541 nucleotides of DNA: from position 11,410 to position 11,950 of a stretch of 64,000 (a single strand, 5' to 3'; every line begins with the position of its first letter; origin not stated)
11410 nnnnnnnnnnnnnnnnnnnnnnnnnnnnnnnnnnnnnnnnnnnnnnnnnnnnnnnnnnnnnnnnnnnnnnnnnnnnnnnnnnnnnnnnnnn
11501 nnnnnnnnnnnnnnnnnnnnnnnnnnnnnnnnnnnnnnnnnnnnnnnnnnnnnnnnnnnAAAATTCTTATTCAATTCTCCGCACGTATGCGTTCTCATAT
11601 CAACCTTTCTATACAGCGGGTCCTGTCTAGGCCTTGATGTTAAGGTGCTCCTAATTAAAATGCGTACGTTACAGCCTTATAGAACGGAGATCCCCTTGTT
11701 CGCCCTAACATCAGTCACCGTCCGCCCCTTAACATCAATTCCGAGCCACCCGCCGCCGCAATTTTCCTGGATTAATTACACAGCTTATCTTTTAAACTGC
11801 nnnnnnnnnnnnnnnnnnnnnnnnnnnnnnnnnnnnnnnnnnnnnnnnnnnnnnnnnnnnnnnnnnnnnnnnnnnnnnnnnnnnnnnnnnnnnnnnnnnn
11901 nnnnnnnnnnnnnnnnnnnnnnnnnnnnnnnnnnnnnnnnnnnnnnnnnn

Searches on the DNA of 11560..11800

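Call 81: search_rna_families(source=window, start=11560, end=11800, threshold=evalue, max_evalue=10)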
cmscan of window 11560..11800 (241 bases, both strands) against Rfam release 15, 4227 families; matches with E-value up to 10: 0.
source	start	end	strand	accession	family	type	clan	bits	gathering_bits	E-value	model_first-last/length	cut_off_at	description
